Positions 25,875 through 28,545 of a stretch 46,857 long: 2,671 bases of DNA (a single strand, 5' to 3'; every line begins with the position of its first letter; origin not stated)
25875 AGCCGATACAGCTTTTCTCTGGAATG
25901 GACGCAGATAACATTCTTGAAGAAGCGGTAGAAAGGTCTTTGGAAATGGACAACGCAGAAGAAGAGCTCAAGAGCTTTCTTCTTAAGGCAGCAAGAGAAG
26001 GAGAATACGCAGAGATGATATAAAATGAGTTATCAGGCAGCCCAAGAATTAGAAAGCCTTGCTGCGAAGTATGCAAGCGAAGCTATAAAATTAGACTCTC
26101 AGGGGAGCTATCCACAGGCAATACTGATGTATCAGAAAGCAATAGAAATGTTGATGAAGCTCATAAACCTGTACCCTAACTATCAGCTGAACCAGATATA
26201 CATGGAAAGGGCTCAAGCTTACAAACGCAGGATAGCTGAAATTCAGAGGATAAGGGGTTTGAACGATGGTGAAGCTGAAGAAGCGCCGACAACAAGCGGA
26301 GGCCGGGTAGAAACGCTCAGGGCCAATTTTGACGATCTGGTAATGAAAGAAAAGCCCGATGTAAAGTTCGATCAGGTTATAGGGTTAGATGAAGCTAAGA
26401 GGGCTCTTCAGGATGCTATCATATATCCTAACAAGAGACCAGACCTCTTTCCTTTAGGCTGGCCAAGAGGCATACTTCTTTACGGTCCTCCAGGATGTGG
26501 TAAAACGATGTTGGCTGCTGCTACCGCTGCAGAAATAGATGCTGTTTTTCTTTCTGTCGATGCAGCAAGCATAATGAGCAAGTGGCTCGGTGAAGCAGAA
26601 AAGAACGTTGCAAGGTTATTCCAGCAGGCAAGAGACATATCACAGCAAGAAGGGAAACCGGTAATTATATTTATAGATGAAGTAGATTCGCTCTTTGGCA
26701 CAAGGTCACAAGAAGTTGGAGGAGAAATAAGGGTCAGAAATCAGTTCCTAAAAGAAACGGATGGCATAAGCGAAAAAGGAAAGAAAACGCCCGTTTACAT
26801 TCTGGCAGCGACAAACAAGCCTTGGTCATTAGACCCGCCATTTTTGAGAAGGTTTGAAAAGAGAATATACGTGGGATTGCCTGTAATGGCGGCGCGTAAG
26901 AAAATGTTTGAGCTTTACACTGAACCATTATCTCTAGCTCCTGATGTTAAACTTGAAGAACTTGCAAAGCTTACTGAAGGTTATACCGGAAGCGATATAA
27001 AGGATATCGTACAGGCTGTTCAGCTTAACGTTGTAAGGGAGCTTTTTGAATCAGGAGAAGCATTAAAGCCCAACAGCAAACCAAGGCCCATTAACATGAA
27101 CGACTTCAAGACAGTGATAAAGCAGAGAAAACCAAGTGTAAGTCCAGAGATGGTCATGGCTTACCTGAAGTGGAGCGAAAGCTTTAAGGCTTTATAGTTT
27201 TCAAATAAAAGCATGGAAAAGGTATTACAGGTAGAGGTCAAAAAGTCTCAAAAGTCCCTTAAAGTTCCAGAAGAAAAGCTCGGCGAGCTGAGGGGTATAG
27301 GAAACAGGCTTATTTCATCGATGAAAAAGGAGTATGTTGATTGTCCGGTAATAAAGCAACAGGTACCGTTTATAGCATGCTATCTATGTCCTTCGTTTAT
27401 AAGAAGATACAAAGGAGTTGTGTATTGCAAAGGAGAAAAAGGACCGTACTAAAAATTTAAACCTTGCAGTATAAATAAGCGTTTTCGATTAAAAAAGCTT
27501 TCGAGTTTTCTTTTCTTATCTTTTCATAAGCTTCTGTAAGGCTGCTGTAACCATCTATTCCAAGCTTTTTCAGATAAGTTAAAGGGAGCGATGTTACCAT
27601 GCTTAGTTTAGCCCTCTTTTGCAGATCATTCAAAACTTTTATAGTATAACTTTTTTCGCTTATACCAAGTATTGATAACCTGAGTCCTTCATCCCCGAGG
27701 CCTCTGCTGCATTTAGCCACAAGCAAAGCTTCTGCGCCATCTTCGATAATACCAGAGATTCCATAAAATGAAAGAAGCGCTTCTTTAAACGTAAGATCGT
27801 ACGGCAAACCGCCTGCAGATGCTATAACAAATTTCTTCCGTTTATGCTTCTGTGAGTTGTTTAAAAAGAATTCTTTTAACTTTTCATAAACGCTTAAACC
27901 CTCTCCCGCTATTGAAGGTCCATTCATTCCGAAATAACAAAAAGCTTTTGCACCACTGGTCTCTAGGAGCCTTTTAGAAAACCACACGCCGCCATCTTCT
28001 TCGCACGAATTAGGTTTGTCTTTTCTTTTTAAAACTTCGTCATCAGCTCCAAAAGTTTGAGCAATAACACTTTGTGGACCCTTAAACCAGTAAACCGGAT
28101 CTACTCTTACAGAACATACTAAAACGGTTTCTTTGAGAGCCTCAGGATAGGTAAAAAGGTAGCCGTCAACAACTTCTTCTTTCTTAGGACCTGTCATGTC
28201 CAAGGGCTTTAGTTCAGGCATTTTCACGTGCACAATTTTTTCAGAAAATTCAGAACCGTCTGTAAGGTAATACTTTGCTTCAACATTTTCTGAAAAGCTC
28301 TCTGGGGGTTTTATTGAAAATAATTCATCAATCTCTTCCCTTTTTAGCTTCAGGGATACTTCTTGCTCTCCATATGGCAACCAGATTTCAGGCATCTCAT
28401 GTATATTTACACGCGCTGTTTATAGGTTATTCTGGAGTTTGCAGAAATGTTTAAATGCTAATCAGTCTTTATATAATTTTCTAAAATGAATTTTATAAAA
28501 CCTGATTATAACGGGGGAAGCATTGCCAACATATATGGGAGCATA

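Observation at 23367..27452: CdvA-less ESCRT-III/Vps4 membrane-remodelling module with uncharacterised flanking partners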

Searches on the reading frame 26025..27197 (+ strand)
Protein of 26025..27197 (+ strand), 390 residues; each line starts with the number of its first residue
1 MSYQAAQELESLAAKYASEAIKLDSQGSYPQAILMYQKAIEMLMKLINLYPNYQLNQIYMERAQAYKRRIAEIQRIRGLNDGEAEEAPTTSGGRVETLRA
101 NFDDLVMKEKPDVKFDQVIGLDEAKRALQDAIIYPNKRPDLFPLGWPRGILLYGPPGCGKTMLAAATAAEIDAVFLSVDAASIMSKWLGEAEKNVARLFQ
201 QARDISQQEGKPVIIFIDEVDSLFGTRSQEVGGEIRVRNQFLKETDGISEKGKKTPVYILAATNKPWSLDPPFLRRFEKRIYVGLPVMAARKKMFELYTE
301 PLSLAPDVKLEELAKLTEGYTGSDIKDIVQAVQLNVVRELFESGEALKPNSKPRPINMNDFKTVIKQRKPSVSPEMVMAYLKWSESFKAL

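Call 3: search_protein_families(library=pfam, proteins=[window:26025-27197:+], max_evalue=1)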
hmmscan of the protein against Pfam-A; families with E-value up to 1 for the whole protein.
window:26025-27197:+ (390 aa): 37 families (the best 25 are shown)
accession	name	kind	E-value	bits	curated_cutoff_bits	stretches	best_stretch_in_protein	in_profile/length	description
PF00004.35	AAA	-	8.7e-37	126.9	21.2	1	150-285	1-131/131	ATPase family associated with various cellular activities (AAA)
PF17862.7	AAA_lid_3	-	3.1e-09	36.6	27.2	1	307-343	1-37/45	AAA+ lid domain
PF04212.24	MIT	-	9.2e-09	35.7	30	1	13-74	4-65/66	MIT (microtubule interacting and transport) domain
PF13401.12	AAA_22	-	1.4e-06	29.1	27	1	150-240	8-109/130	AAA domain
PF09336.16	Vps4_C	-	3.7e-06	27.3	21.3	1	353-387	26-60/61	Vps4 C terminal oligomerisation domain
PF13191.12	AAA_16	-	6e-06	27.3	32.6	1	147-177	24-57/167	AAA ATPase domain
PF07728.20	AAA_5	-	2.2e-05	24.9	22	1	150-277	2-139/139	AAA domain (dynein-related subfamily)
PF07724.20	AAA_2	-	9.3e-05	23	27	1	150-221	6-85/166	AAA domain (Cdc48 subfamily)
PF13173.12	AAA_14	-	0.00026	21.4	27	1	150-223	5-74/129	AAA domain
PF05496.18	RuvB_N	-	0.00029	21.1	27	1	149-185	35-70/159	Holliday junction DNA helicase RuvB P-loop domain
PF01637.24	ATPase_2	-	0.00032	21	33.2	1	150-167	23-40/225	ATPase domain predominantly from Archaea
PF13479.12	AAA_24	-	0.0004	20.7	27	1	150-231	5-84/195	AAA domain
PF13671.12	AAA_33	-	0.00041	21.1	27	1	150-185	2-35/143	AAA domain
PF13481.12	AAA_25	-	0.0011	19.1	27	1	150-170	36-56/195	AAA domain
PF24883.2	NPHP3_N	-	0.0014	19.3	24.8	1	151-170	26-45/164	Nephrocystin 3, N-terminal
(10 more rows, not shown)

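Call 4: search_protein_families(library=ncbifam, proteins=[window:26025-27197:+], max_evalue=1)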
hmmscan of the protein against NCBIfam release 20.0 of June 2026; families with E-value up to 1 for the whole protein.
window:26025-27197:+ (390 aa): 51 families (the best 25 are shown)
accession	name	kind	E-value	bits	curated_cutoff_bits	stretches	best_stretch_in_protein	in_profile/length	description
NF041006.2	cell_div_CdvC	equivalog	7e-161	535.2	650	1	5-389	3-370/370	cell division protein CdvC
TIGR01243.1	CDC48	subfamily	8.2e-64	216.2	802.65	1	106-388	443-730/733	CDC48 family AAA ATPase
NF003069.1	PRK03992.1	subfamily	1.1e-52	179.4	500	1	105-339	120-355/379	proteasome-activating nucleotidase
TIGR01242.2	TIGR01242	subfamily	1.8e-50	172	500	1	105-339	103-338/362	proteasome-activating nucleotidase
TIGR01241.2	FtsH_fam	equivalog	2.7e-45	155.3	600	1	105-338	151-384/598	ATP-dependent zinc metalloprotease FtsH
NF047747.1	PrtsmActNtasePan2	equivalog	9e-43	147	700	1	105-338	140-374/397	proteasome-activating nucleotidase Pan2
TIGR03689.1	pup_AAA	equivalog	3.6e-41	141.5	504.75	1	98-342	164-412/512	proteasome ATPase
NF047748.1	PrtsmActNtasePan1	equivalog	4.4e-40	137.9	750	1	107-339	139-372/405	proteasome-activating nucleotidase Pan1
NF042959.1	IteA_antiphage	equivalog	1.2e-32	113.6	510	1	123-335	99-303/367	anti-phage ATPase IteA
NF008004.0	PRK10733.1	equivalog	1.2e-30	106.1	1008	1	112-337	148-373/644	ATP-dependent zinc metalloprotease FtsH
NF003229.0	PRK04195.1-5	equivalog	1.8e-10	40.1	280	1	113-226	14-118/413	replication factor C large subunit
NF003745.1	PRK05342.1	equivalog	1.6e-09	37.2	359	1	149-223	111-186/418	ATP-dependent Clp protease ATP-binding subunit ClpX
TIGR00382.1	clpX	equivalog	2.9e-09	36.4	370.75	1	118-223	80-194/414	ATP-dependent protease ATP-binding subunit ClpX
NF003230.0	PRK04195.1-6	equivalog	2.8e-07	29.6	441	1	147-228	39-114/494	replication factor C large subunit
NF009881.0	PRK13341.1-2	equivalog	9.7e-07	27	651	1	150-222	55-120/736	AAA family ATPase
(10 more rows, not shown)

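Call 10: find_encoding_contigs(protein=window:26025-27197:+, flank=10000, max_places=10)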
Protein window:26025-27197:+ (390 aa): 7 contigs read that carry it; 4 places shown.
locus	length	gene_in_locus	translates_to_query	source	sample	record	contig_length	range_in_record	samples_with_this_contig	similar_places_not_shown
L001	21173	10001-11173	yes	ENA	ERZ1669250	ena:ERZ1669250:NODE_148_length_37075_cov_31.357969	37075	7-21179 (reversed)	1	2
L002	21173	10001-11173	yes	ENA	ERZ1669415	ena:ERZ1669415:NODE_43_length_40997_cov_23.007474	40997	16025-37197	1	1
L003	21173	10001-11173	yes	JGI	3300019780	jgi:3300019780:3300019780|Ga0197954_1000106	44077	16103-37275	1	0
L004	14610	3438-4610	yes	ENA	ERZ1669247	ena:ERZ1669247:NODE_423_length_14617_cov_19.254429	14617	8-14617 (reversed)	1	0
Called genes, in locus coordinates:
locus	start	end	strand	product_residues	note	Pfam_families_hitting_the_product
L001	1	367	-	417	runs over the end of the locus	PF00291:PALP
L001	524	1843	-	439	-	PF00083:Sugar_tr, PF06779:MFS_4 (weak), PF07690:MFS_1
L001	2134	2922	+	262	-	-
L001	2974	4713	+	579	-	PF00437:T2SSE (faint), PF01580:FtsK_SpoIIIE (faint), PF09818:ABC_ATPase (faint), PF13476:AAA_23 (faint), PF00005:ABC_tran, PF00005:ABC_tran, PF02463:SMC_N, PF13304:AAA_21 (weak), +10 more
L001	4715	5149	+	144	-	-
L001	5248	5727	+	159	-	-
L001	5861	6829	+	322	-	PF02361:CbiQ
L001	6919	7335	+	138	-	PF14894:Lsm_C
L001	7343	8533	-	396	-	PF01978:TrmB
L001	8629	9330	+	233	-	PF03357:Snf7 (weak)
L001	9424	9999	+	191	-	-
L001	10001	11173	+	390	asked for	PF04212:MIT, PF13401:AAA_22 (faint), PF13191:AAA_16 (faint), PF00004:AAA, PF07728:AAA_5 (faint), PF17862:AAA_lid_3, PF09336:Vps4_C (weak)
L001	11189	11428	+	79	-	-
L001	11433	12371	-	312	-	-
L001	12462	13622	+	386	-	PF01663:Phosphodiest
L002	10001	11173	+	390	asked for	PF04212:MIT, PF13401:AAA_22 (faint), PF13191:AAA_16 (faint), PF00004:AAA, PF07728:AAA_5 (faint), PF17862:AAA_lid_3, PF09336:Vps4_C (weak)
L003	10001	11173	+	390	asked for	PF04212:MIT, PF13401:AAA_22 (faint), PF13191:AAA_16 (faint), PF00004:AAA, PF07728:AAA_5 (faint), PF17862:AAA_lid_3, PF09336:Vps4_C (weak)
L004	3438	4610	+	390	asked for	PF04212:MIT, PF13401:AAA_22 (faint), PF13191:AAA_16 (faint), PF00004:AAA, PF07728:AAA_5 (faint), PF17862:AAA_lid_3, PF09336:Vps4_C (weak)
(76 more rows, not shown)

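Call 12: find_related_loci(query=window:26025-27197:+, collection=genome_contigs, flank=6000)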
Query window:26025-27197:+ (390 aa) in genome_contigs; peptide patterns used: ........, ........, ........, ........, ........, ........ (x = any residue, [..] = any of these).
599 stretches matched a pattern (row limit reached: there are more); 556 encode a relative of the query (tblastn E <= 1e-3); the best 80 are kept; 80 distinct loci.
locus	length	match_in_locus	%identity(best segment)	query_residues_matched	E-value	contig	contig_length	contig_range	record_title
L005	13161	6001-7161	90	1-390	0e+0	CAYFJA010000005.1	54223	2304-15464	MAG TPA_asm: uncultured Nitrososphaerales archaeon isolate DRP004690_co1_15 genome assembly, contig: NODE_21_length_5422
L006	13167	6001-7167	81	1-390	0e+0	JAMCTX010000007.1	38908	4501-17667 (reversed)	MAG: Thaumarchaeota archaeon isolate FK_Sedi_A_Bin.149 NODE_1963_length_38908_cov_7.52825, whole genome shotgun sequence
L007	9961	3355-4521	79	1-390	0e+0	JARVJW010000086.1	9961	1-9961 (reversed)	MAG: Nitrososphaeria archaeon isolate DRTY3_bin.13 NODE_1076_length_9961_cov_29.7316, whole genome shotgun sequence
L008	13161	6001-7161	78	5-390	0e+0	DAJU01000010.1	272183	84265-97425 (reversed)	MAG TPA_asm: Thaumarchaeota archaeon UBA164 UBA164_contig_1794, whole genome shotgun sequence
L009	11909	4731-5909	72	1-390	0e+0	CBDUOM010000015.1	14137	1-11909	MAG TPA_asm: uncultured archaeon isolate SRR6823441_concoct_23 genome assembly, contig: ERZ1742239.5467, whole genome sh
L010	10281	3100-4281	65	1-390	2e-171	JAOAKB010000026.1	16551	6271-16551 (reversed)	MAG: Nitrososphaeria archaeon isolate SKW303 NODE_26_length_16551_cov_7.416110, whole genome shotgun sequence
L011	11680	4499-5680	65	1-390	1e-170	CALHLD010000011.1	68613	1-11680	MAG: uncultured archaeon isolate S1_Bin_METABAT__236_1 genome assembly, contig: c_000003081752, whole genome shotgun seq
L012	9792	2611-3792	65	1-390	3e-170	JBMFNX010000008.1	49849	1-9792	MAG: Nitrososphaeria archaeon isolate KM4338-22 NODE_8_length_49849_cov_12.073254, whole genome shotgun sequence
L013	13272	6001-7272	59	5-390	7e-170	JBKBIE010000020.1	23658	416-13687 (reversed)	MAG: Candidatus Nitrosocaldus sp. isolate 21I_052.bin.46 NODE_20_length_23658_cov_113.459777, whole genome shotgun seque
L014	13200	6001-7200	63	1-390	1e-168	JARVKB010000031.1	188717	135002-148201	MAG: Nitrososphaeria archaeon isolate DRTY6_bin.138 NODE_236_length_188717_cov_2.97607, whole genome shotgun sequence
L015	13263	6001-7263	59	5-390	1e-167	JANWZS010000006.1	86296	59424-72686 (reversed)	MAG: Candidatus Nitrosocaldus sp. isolate SKYG19 NODE_6_length_86296_cov_5.502592, whole genome shotgun sequence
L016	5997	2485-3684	62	1-390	7e-169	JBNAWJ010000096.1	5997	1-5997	MAG: Nitrososphaerales archaeon isolate Kamch4342-D-MF-061 bin18.fa-96, whole genome shotgun sequence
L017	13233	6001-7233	60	5-390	6e-167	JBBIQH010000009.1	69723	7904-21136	MAG: Nitrososphaerales archaeon isolate QH2S170213_bin_321 NODE_264_length_69723_cov_5.1516, whole genome shotgun sequen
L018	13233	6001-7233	59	5-390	2e-166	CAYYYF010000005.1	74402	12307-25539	MAG TPA_asm: uncultured Nitrosopumilales archaeon isolate binchicken_co30_36 genome assembly, contig: NODE_388_length_74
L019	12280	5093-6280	62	1-390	2e-166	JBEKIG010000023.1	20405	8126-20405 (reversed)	MAG: Nitrososphaeria archaeon isolate SPRUCE 295 SPRUCE_295_23, whole genome shotgun sequence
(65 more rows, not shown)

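Call 67: list_cluster_members(proteins=[P0280, P0281, P0282, P0283, P0284, P0289, P0292, P0293, P0294, window:26025-27197:+])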
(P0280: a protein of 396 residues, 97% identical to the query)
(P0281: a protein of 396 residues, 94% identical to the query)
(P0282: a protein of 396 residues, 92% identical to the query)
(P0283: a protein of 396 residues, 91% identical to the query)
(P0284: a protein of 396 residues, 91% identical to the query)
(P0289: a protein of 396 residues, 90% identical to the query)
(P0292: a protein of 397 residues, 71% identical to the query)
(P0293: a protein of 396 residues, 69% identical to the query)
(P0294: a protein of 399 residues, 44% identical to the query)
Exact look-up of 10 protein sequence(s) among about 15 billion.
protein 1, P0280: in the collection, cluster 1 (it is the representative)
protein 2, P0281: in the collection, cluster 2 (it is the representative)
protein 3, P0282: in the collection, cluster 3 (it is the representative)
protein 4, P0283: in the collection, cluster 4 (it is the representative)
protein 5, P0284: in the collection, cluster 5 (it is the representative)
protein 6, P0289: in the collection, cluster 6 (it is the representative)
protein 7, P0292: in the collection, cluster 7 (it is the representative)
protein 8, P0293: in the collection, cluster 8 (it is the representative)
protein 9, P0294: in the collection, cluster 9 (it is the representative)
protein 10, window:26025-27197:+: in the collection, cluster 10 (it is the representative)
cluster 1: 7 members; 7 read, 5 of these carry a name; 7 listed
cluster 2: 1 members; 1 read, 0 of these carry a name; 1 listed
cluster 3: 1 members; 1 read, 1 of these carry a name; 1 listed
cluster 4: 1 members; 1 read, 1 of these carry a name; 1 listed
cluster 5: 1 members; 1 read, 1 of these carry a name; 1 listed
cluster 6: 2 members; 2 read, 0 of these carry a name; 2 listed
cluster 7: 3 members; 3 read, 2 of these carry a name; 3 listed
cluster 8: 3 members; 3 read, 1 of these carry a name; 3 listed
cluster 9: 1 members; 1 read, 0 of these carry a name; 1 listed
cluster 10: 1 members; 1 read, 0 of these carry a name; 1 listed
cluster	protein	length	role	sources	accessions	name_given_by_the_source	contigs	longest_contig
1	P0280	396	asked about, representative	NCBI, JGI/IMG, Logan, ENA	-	-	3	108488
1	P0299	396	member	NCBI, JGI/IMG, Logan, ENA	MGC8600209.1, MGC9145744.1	MAG: TrmB family transcriptional regulator [Nitrososphaeria archaeon]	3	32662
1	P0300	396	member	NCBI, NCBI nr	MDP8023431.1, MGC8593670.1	MAG: TrmB family transcriptional regulator [Nitrososphaeria archaeon] | helix-turn-helix domain-containing protein [Conexivisphaerales archaeon]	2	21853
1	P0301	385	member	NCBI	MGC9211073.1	MAG: TrmB family transcriptional regulator [Nitrososphaeria archaeon]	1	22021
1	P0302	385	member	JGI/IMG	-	sugar-specific transcriptional regulator TrmB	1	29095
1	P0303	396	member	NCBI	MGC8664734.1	MAG: TrmB family transcriptional regulator [Nitrososphaeria archaeon]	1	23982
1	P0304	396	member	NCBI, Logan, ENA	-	-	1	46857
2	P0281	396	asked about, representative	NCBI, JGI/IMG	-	-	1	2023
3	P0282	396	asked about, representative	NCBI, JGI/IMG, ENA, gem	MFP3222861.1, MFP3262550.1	MAG: helix-turn-helix domain-containing protein [Nitrososphaeria archaeon]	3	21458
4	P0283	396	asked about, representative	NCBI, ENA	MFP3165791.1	MAG: helix-turn-helix domain-containing protein [Nitrososphaeria archaeon]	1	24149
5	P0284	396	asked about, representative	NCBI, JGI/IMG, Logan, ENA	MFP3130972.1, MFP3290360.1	MAG: helix-turn-helix domain-containing protein [Nitrososphaeria archaeon] | Predicted transcriptional regulators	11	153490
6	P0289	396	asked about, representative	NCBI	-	-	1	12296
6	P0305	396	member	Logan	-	-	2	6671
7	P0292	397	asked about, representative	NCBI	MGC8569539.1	MAG: TrmB family transcriptional regulator [Nitrososphaeria archaeon]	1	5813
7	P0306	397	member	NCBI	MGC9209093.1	MAG: TrmB family transcriptional regulator [Nitrososphaeria archaeon]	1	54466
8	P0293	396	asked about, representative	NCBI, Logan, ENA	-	-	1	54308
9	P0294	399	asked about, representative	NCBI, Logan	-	-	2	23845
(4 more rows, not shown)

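Call 80: search_solved_structures(query=A6, max_evalue=1, show_alignments=1)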
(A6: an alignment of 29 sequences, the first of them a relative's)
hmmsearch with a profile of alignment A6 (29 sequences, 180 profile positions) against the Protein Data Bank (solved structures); distinct sequences matched with E-value up to 1: 10.
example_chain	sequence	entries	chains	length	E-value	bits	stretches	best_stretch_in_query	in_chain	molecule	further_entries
9s9j_A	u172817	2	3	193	2.1e-05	27.7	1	48-160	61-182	Cell division protein CdvB, Vps2 like protein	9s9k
9s97_A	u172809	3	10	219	0.053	16.6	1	2-153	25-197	Cell division protein B2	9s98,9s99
9k85_A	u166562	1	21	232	0.24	14.4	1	51-135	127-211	Fiber-n6-Zn1-HEHE-46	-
22vl_p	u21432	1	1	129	0.31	14.1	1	87-163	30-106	ATP synthase subunit b', chloroplastic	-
1ucu_A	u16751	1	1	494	0.4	13.7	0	9-38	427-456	phase 1 Flagellin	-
1dkg_A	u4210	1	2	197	0.51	13.4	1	80-146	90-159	NUCLEOTIDE EXCHANGE FACTOR GRPE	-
8cdd_C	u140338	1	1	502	0.85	12.6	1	47-99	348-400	Reticulocyte-binding protein homolog 5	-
7phu_A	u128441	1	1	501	0.87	12.6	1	47-99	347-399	Reticulocyte-binding protein homolog 5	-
4u0q_A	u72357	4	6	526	0.87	12.6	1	47-99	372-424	Reticulocyte binding protein 5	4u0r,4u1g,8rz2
6rcu_A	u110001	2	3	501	0.87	12.6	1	47-99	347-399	Reticulocyte binding protein homologue 5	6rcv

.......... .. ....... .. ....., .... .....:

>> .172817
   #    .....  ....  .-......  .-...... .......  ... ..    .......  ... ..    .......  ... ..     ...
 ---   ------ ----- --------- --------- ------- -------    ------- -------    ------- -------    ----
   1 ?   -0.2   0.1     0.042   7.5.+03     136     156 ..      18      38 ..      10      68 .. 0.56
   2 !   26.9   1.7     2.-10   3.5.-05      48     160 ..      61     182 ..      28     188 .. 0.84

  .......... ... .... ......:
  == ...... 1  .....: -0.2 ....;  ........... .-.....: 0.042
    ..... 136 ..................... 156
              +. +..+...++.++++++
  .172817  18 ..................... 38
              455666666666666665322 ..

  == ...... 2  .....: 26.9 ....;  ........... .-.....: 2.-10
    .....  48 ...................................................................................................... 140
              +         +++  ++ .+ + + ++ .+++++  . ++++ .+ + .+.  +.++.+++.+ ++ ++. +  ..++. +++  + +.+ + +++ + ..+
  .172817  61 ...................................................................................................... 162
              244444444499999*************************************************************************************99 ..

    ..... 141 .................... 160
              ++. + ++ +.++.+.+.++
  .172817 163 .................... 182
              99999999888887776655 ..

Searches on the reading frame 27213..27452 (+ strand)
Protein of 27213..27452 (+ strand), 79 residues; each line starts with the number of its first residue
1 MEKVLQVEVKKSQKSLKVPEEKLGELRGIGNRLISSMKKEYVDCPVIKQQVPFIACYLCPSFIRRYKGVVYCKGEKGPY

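Call 3: search_protein_families(library=pfam, proteins=[window:27213-27452:+], max_evalue=1)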
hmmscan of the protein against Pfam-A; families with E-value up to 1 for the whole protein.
window:27213-27452:+ (79 aa): 1 family
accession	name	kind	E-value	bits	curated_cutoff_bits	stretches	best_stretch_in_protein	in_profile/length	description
PF05298.16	Bombinin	-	0.046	13.8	21.4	1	12-40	29-56/141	Bombinin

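Call 4: search_protein_families(library=ncbifam, proteins=[window:27213-27452:+], max_evalue=1)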
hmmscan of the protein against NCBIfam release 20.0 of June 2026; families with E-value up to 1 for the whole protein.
window:27213-27452:+ (79 aa): 0 families

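Call 89: search_solved_structures(query=window:27213-27449:+, max_evalue=10, show_alignments=2)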
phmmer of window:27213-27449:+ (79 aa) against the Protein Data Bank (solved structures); distinct sequences matched with E-value up to 10: 0.

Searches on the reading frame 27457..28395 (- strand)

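Call 3: search_protein_families(library=pfam, proteins=[window:27457-28395:-], max_evalue=1)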
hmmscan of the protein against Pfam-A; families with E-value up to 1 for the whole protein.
window:27457-28395:- (312 aa): 1 family
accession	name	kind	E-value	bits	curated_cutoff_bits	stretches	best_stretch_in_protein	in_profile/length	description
PF21113.2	LarA_C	-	0.29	11.5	25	0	185-246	4-65/152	Lactate racemase C-terminal domain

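Call 4: search_protein_families(library=ncbifam, proteins=[window:27457-28395:-], max_evalue=1)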
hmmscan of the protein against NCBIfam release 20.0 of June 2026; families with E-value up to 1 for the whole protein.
window:27457-28395:- (312 aa): 3 families
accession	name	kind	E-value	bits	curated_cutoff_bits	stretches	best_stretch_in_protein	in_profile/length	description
NF052595.1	NPN_LarAH5_MAR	equivalog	7.4e-07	28.5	462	1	183-242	267-326/415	nickel-dependent malate racemase, LarAH5 family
NF052593.1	NPN_racem_MAR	equivalog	5.8e-06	25.1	500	1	184-246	269-331/415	nickel-dependent malate racemase, LarAH6 family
NF033504.2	Ni_dep_LarA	equivalog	0.0034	16.1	460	1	163-255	250-343/422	nickel-dependent lactate racemase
